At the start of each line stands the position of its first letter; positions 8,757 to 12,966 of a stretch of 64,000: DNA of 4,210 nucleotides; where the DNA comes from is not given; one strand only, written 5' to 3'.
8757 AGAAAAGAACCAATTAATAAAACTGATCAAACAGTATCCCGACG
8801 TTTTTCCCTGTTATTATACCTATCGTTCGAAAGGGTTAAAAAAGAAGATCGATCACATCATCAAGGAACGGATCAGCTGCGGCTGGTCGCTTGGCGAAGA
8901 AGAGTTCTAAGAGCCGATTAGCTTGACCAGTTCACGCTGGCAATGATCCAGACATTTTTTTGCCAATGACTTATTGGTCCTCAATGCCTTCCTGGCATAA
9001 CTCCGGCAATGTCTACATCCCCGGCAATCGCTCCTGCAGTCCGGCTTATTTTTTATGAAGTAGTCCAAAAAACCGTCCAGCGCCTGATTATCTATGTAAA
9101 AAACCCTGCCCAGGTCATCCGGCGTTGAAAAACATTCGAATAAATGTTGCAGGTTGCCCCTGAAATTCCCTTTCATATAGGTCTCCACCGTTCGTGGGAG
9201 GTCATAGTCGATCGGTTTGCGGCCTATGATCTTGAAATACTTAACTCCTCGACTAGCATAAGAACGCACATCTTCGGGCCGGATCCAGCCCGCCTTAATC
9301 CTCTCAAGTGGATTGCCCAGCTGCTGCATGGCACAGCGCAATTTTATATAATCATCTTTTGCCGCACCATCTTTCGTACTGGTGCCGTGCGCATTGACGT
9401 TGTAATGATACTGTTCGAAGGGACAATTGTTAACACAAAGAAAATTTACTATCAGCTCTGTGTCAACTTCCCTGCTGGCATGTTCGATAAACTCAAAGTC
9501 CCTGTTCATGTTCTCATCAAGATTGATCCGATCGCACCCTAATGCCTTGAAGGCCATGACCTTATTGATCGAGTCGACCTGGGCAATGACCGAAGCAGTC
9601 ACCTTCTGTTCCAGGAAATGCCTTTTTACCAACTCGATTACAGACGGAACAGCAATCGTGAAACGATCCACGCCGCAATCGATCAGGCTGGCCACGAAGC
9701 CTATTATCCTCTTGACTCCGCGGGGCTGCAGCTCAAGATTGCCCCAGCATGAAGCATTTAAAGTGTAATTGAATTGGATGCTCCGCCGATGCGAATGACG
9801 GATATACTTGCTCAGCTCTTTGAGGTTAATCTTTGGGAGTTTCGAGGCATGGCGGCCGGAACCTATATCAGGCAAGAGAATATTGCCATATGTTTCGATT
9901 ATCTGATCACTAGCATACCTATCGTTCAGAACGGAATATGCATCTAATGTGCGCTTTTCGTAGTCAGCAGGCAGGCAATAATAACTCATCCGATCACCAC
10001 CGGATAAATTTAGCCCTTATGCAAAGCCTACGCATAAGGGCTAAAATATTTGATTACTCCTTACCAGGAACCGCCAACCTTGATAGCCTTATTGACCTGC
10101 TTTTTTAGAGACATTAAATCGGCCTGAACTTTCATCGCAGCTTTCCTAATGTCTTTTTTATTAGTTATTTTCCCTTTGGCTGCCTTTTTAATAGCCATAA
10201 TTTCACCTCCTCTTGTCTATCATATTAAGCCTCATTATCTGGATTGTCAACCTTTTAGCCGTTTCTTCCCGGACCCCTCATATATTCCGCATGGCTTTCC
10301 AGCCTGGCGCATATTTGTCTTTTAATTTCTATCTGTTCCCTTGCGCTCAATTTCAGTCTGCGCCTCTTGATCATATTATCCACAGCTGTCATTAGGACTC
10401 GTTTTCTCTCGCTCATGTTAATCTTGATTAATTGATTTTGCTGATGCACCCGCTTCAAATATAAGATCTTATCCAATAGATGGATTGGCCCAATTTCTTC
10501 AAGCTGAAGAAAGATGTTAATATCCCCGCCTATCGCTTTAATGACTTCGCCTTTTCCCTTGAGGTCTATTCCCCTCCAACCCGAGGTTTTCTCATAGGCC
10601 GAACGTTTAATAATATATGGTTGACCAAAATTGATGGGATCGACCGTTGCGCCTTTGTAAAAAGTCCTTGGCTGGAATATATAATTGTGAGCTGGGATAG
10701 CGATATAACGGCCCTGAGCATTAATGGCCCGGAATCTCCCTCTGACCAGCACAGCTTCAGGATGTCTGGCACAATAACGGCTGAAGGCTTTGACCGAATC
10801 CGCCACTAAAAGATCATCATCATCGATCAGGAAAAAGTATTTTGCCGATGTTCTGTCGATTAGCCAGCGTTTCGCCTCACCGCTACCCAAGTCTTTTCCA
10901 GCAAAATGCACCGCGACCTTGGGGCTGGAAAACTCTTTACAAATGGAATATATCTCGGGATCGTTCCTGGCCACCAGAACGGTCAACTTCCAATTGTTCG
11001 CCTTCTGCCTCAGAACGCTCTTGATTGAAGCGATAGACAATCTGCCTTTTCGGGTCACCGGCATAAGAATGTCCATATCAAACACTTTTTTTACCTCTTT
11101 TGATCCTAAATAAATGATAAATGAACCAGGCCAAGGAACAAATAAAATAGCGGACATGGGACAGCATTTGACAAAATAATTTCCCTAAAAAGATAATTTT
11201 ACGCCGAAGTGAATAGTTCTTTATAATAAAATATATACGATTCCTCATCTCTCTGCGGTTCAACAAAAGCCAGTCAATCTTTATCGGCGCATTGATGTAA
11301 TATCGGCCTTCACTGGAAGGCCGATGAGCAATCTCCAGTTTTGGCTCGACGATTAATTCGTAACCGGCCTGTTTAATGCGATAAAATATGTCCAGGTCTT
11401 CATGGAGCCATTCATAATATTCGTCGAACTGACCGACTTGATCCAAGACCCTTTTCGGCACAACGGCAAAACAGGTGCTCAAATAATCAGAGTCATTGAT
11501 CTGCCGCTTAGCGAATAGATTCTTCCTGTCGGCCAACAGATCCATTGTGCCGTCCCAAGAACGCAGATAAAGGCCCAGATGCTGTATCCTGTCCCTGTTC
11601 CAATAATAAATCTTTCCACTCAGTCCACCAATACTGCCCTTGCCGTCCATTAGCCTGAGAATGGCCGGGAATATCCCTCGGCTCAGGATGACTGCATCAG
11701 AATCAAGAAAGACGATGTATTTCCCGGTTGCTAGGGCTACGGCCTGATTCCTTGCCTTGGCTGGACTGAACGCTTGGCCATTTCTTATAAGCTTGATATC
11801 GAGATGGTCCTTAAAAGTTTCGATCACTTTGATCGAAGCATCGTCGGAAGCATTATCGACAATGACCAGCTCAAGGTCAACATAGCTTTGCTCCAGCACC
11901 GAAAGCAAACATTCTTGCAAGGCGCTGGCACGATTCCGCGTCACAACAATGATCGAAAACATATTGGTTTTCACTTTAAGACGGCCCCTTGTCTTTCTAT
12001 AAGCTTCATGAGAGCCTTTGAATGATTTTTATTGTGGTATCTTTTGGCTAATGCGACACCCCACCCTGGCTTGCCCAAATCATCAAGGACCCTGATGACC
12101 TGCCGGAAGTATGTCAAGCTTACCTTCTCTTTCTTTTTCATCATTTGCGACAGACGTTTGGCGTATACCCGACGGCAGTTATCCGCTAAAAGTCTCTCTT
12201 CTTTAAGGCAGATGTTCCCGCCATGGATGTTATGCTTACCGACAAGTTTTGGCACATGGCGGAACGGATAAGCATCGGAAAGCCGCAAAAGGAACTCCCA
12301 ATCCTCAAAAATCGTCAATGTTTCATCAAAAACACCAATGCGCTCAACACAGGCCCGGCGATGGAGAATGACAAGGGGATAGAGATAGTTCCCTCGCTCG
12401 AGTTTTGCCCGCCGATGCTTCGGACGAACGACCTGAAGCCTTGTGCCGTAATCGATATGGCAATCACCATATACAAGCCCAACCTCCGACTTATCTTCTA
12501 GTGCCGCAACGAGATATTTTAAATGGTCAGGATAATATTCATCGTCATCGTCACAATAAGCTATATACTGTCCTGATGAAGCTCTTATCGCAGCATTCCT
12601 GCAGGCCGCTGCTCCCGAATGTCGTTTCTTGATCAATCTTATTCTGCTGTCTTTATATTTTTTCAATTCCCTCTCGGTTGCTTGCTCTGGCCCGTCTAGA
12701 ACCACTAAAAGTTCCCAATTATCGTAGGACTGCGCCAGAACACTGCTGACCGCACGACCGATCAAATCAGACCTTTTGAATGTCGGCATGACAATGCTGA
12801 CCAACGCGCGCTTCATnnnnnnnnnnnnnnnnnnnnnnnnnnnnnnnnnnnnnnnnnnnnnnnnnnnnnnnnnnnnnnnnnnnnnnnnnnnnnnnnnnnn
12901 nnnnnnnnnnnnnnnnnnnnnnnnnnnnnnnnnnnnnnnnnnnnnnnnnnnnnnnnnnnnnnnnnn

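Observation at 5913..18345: Island of five radical-SAM enzymes, three glycosyltransferases, a methyltransferase and a U32-like protein that fits no pathway I can name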

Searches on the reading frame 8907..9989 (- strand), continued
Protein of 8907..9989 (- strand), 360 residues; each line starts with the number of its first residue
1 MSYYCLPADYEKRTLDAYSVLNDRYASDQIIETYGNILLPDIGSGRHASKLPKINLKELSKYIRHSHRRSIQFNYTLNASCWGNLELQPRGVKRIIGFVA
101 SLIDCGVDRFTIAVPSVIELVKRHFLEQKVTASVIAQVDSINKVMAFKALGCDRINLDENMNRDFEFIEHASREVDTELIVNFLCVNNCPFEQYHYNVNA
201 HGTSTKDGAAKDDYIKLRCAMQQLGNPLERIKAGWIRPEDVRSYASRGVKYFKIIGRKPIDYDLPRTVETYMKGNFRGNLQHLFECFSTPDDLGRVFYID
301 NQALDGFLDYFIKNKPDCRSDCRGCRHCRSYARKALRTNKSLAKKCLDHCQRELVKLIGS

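Call 79: find_encoding_contigs(protein=P0129, flank=8000, max_places=1)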
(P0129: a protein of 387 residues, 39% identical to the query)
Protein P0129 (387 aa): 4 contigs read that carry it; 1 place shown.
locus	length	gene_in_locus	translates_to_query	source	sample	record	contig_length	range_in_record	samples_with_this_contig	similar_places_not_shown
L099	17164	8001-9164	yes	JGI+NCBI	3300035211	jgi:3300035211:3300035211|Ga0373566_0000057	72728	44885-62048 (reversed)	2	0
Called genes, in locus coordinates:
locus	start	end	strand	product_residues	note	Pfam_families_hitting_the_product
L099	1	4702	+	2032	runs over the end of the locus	PF00109:ketoacyl-synt, PF02801:Ketoacyl-synt_C, PF16197:KAsynt_C_assoc, PF22336:RhiE-like_linker, PF22621:CurL-like_PKS_C, PF00698:Acyl_transf_1, PF21394:Beta-ketacyl_N, PF08659:KR, +4 more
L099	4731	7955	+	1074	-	PF00501:AMP-binding, PF13193:AMP-binding_C, PF00550:PP-binding, PF00668:Condensation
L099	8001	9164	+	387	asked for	PF01136:Peptidase_U32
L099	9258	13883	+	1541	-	PF00668:Condensation, PF02310:B12-binding, PF00501:AMP-binding, PF13193:AMP-binding_C (weak), PF00550:PP-binding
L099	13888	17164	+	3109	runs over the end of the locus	PF00109:ketoacyl-synt, PF02801:Ketoacyl-synt_C, PF16197:KAsynt_C_assoc, PF22336:RhiE-like_linker, PF22621:CurL-like_PKS_C, PF00698:Acyl_transf_1, PF21394:Beta-ketacyl_N, PF08659:KR, +10 more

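Call 80: find_encoding_contigs(protein=P0154, flank=8000, max_places=1)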
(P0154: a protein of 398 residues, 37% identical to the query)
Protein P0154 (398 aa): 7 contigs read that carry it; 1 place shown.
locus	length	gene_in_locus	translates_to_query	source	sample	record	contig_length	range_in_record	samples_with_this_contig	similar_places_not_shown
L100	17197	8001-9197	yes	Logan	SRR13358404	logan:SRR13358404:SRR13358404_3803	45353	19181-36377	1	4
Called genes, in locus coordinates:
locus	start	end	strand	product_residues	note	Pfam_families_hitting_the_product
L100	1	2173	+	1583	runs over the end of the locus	PF00668:Condensation, PF00501:AMP-binding, PF08241:Methyltransf_11, PF08242:Methyltransf_12, PF13489:Methyltransf_23, PF13649:Methyltransf_25, PF13847:Methyltransf_31, PF00501:AMP-binding, +4 more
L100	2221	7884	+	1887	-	PF00668:Condensation, PF00501:AMP-binding, PF08241:Methyltransf_11, PF08242:Methyltransf_12, PF13649:Methyltransf_25, PF13847:Methyltransf_31, PF00501:AMP-binding, PF05050:Methyltransf_21, +5 more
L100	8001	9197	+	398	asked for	PF01136:Peptidase_U32 (weak)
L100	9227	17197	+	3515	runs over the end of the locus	-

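Call 81: find_encoding_contigs(protein=P0173, flank=8000, max_places=1)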
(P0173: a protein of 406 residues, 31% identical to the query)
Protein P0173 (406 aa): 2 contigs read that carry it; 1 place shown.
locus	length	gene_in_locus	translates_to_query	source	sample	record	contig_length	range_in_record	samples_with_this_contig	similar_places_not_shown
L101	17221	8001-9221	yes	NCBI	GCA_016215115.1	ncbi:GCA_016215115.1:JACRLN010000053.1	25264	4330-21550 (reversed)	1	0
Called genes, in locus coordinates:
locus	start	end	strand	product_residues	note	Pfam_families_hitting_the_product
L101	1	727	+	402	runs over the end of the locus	PF01555:N6_N4_Mtase (weak), PF02086:MethyltransfD12 (weak), PF01170:UPF0020 (faint)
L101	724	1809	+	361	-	PF13289:SIR2_2 (faint)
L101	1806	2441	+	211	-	PF03235:GmrSD_N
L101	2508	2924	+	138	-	-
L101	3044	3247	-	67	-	-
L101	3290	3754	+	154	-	PF00111:Fer2, PF13085:Fer2_3 (weak), PF01799:Fer2_2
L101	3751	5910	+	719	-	PF20256:MoCoBD_2, PF02738:MoCoBD_1, PF20256:MoCoBD_2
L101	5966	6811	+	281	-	PF02625:XdhC_CoxI, PF13478:XdhC_C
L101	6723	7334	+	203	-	PF01128:IspD, PF02348:CTP_transf_3 (weak), PF12804:NTP_transf_3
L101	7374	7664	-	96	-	PF07238:PilZ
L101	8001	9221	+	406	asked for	PF01136:Peptidase_U32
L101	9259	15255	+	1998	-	PF00668:Condensation, PF00501:AMP-binding, PF13193:AMP-binding_C, PF00550:PP-binding, PF00668:Condensation, PF00501:AMP-binding, PF13193:AMP-binding_C, PF00550:PP-binding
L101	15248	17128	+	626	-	PF00501:AMP-binding, PF13193:AMP-binding_C, PF00550:PP-binding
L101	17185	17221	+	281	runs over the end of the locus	PF13714:PEP_mutase, PF00463:ICL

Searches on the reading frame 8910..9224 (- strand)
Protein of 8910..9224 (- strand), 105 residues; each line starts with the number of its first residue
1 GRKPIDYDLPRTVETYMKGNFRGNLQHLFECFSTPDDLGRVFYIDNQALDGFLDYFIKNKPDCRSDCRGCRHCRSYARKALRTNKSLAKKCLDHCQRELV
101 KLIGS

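Call 85: search_protein_families(library=pfam, proteins=[window:8910-9224:-], max_evalue=5)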
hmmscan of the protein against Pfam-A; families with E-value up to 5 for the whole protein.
seq(105 aa): 1 family
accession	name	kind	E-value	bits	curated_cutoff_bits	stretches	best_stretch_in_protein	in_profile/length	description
PF17181.9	EPF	-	1.4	9.4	27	1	60-76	6-22/52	Epidermal patterning factor proteins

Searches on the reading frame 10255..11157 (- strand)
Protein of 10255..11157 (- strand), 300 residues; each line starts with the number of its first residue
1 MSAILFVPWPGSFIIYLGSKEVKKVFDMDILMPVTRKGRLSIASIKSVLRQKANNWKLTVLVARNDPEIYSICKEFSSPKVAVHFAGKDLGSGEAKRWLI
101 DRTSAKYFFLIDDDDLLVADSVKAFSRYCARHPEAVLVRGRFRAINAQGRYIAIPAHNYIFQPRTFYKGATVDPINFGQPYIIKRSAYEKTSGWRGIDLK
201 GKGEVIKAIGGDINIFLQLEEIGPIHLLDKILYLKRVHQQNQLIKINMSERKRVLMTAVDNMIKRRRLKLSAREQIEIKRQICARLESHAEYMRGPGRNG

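Call 3: search_protein_families(library=pfam, proteins=[window:10255-11157:-], max_evalue=0.01)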
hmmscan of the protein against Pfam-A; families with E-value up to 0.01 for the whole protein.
window:10255-11157:- (300 aa): 1 family
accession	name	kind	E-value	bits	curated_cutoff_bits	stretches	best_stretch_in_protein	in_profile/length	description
PF00535.33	Glycos_transf_2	-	1.4e-07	32.1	23.3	1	43-190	15-166/168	Glycosyl transferase family 2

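Call 4: search_protein_families(library=ncbifam, proteins=[window:10255-11157:-], max_evalue=0.01)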
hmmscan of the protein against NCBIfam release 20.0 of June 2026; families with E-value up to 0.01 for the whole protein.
window:10255-11157:- (300 aa): 4 families
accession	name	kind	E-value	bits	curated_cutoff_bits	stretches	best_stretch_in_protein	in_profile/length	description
NF007453.0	PRK10018.1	equivalog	6.5e-06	26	382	1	28-127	8-109/280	colanic acid biosynthesis glycosyltransferase WcaA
TIGR04017.1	WcaA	equivalog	2e-05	24.3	495.75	1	29-126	8-107/279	colanic acid biosynthesis glycosyltransferase WcaA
NF047683.1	TeichurnBiosyTuaG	equivalog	0.0035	17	400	1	41-136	21-118/252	teichuronic acid biosynthesis protein TuaG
NF050050.1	ProtGlycPglI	equivalog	0.0063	15.9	500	1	28-124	4-103/306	GalNAc(5)-diNAcBac-PP-undecaprenol beta-1,3-glucosyltransferase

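Call 76: search_protein_families(library=padloc, proteins=[window:10255-11085:-], max_evalue=0.001)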
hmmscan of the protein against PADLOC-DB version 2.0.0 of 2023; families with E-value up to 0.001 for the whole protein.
window:10255-11085:- (276 aa): 0 families

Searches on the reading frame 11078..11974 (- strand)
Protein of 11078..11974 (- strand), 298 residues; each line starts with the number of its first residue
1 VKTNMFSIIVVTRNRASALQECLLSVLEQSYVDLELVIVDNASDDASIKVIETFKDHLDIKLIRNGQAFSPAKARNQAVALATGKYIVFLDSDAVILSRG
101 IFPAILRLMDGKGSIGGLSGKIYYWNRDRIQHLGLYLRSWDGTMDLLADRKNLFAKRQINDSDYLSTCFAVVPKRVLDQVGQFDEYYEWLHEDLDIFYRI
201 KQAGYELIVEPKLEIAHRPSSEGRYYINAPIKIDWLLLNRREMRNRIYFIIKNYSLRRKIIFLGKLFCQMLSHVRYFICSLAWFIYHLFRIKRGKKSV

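Call 3: search_protein_families(library=pfam, proteins=[window:11078-11974:-], max_evalue=0.01)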
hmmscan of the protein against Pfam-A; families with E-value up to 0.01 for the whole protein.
window:11078-11974:- (298 aa): 5 families
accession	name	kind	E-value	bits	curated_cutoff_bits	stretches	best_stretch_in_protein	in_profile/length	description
PF00535.33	Glycos_transf_2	-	8.2e-26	91.4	23.3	1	7-126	1-121/168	Glycosyl transferase family 2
PF13641.12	Glyco_tranf_2_3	-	4.1e-18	66.7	27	1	6-221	3-215/230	Glycosyltransferase like family 2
PF10111.15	Glyco_tranf_2_2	-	1.6e-14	54.5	27.3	1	13-208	7-207/276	Glycosyltransferase like family 2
PF13632.12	Glyco_trans_2_3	-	1e-07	32.5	27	1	86-288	1-190/198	Glycosyl transferase family group 2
PF13712.12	Glyco_tranf_2_5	-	0.00016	21.9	27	1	60-118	30-90/210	Glycosyltransferase like family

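Call 4: search_protein_families(library=ncbifam, proteins=[window:11078-11974:-], max_evalue=0.01)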
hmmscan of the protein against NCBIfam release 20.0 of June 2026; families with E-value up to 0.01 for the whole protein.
window:11078-11974:- (298 aa): 24 families
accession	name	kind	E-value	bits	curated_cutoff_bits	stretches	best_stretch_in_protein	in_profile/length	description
TIGR03965.1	mycofact_glyco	equivalog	5.5e-23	81.6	280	1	6-219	76-282/467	mycofactocin biosynthesis glycosyltransferase MftF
NF041875.1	EPS_EpsD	equivalog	1.2e-18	67.6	370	1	7-95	2-91/325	exopolysaccharide biosynthesis glycosyltransferase EpsD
NF007482.0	PRK10073.1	equivalog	8e-16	57.9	423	1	2-98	4-100/334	glycosyltransferase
TIGR03937.1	PgaC_IcaA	equivalog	1.3e-15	57.3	422.3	1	3-212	44-245/407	poly-beta-1,6-N-acetyl-D-glucosamine synthase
NF038299.1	EPS_HpsN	equivalog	3.8e-15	55.7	425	1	5-123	2-120/317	hormogonium polysaccharide biosynthesis glycosyltransferase HpsN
NF050050.1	ProtGlycPglI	equivalog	2.2e-14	53.5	500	1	5-102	3-102/306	GalNAc(5)-diNAcBac-PP-undecaprenol beta-1,3-glucosyltransferase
NF047683.1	TeichurnBiosyTuaG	equivalog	1.6e-13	50.9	400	1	4-95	6-98/252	teichuronic acid biosynthesis protein TuaG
NF038302.1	EPS_HpsE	equivalog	4.2e-13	48.9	300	1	6-104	3-107/307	hormogonium polysaccharide biosynthesis glycosyltransferase HpsE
NF053739.1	GlytfEpsEBac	equivalog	1.1e-12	47.5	450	1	7-99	4-98/265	glycosyltransferase EpsE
TIGR03111.1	glyc2_xrt_Gpos1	hypoth_equivalog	2.2e-11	43.3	363.95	1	6-123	51-170/439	TIGR03111 family XrtG-associated glycosyltransferase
NF041394.1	GtaseAglG_Halo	equivalog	3.8e-11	42.8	440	1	10-96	9-95/304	glucosyl-dolichyl phosphate glucuronosyltransferase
TIGR04283.1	glyco_like_mftF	equivalog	5.3e-11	42.5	182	1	7-114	2-102/221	TIGR04283 family arsenosugar biosynthesis glycosyltransferase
TIGR01556.1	rhamnosyltran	subfamily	7.2e-11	41.8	200.55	1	25-218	16-201/281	rhamnosyltransferase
NF007453.0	PRK10018.1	equivalog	3.7e-08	33.4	382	1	4-94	6-97/280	colanic acid biosynthesis glycosyltransferase WcaA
TIGR04017.1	WcaA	equivalog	1.1e-07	31.8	495.75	1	4-94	5-96/279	colanic acid biosynthesis glycosyltransferase WcaA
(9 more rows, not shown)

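Call 76: search_protein_families(library=padloc, proteins=[window:11078-11974:-], max_evalue=0.001)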
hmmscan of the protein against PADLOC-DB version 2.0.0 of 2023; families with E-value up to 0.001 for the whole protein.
window:11078-11974:- (298 aa): 0 families

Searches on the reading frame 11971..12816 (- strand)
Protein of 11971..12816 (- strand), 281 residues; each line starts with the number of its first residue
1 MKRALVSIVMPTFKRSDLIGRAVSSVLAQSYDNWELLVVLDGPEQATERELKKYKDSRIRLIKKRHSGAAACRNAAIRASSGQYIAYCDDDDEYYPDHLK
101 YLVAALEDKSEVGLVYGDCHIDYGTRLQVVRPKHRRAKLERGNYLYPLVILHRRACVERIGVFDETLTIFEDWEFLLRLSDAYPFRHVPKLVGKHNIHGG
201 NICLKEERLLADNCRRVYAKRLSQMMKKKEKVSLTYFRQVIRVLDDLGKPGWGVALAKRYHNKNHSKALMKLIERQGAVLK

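Call 3: search_protein_families(library=pfam, proteins=[window:11971-12816:-], max_evalue=0.01)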
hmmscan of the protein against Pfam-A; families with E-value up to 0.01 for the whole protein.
window:11971-12816:- (281 aa): 3 families
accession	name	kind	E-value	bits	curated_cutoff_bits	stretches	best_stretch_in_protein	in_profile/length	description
PF00535.33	Glycos_transf_2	-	9.4e-29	100.9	23.3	1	7-116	1-113/168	Glycosyl transferase family 2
PF13641.12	Glyco_tranf_2_3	-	9.6e-13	49.1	27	1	6-180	3-195/230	Glycosyltransferase like family 2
PF10111.15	Glyco_tranf_2_2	-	3.3e-12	46.9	27.3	2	29-104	23-104/276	Glycosyltransferase like family 2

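Call 4: search_protein_families(library=ncbifam, proteins=[window:11971-12816:-], max_evalue=0.01)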
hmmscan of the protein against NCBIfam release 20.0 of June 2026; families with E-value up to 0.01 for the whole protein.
window:11971-12816:- (281 aa): 19 families
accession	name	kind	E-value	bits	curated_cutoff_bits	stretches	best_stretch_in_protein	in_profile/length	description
TIGR04017.1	WcaA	equivalog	9.8e-22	77.8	495.75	1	2-119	3-123/279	colanic acid biosynthesis glycosyltransferase WcaA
NF007453.0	PRK10018.1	equivalog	1.1e-21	77.8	382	1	3-121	5-126/280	colanic acid biosynthesis glycosyltransferase WcaA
NF047683.1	TeichurnBiosyTuaG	equivalog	2.9e-21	76.3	400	1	3-107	5-112/252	teichuronic acid biosynthesis protein TuaG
NF041875.1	EPS_EpsD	equivalog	1.1e-19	71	370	1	6-182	1-192/325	exopolysaccharide biosynthesis glycosyltransferase EpsD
TIGR03965.1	mycofact_glyco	equivalog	1.8e-19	70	280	1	6-182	76-266/467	mycofactocin biosynthesis glycosyltransferase MftF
NF007482.0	PRK10073.1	equivalog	2.7e-16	59.5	423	1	4-134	6-139/334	glycosyltransferase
NF050050.1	ProtGlycPglI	equivalog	5.3e-16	58.9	500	1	5-124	3-124/306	GalNAc(5)-diNAcBac-PP-undecaprenol beta-1,3-glucosyltransferase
NF038299.1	EPS_HpsN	equivalog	8.1e-15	54.6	425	1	5-118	2-118/317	hormogonium polysaccharide biosynthesis glycosyltransferase HpsN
NF053739.1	GlytfEpsEBac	equivalog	1e-14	54.1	450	1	6-156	3-160/265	glycosyltransferase EpsE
TIGR03937.1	PgaC_IcaA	equivalog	3.4e-14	52.6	422.3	1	4-121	45-165/407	poly-beta-1,6-N-acetyl-D-glucosamine synthase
NF041394.1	GtaseAglG_Halo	equivalog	7.1e-13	48.5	440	1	6-112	3-113/304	glucosyl-dolichyl phosphate glucuronosyltransferase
TIGR04283.1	glyco_like_mftF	equivalog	2.9e-08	33.6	182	1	6-190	1-180/221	TIGR04283 family arsenosugar biosynthesis glycosyltransferase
TIGR04440.1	glyco_TIGR04440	domain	2.9e-07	30.5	70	1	6-119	2-119/215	TIGR00180 family glycosyltransferase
NF038302.1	EPS_HpsE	equivalog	3.4e-07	29.5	300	1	7-123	4-128/307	hormogonium polysaccharide biosynthesis glycosyltransferase HpsE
TIGR03111.1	glyc2_xrt_Gpos1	hypoth_equivalog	2.7e-05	23.2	363.95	1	6-117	51-167/439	TIGR03111 family XrtG-associated glycosyltransferase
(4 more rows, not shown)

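Call 76: search_protein_families(library=padloc, proteins=[window:11971-12816:-], max_evalue=0.001)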
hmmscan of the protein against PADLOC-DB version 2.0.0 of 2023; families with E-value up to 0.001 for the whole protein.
window:11971-12816:- (281 aa): 0 families
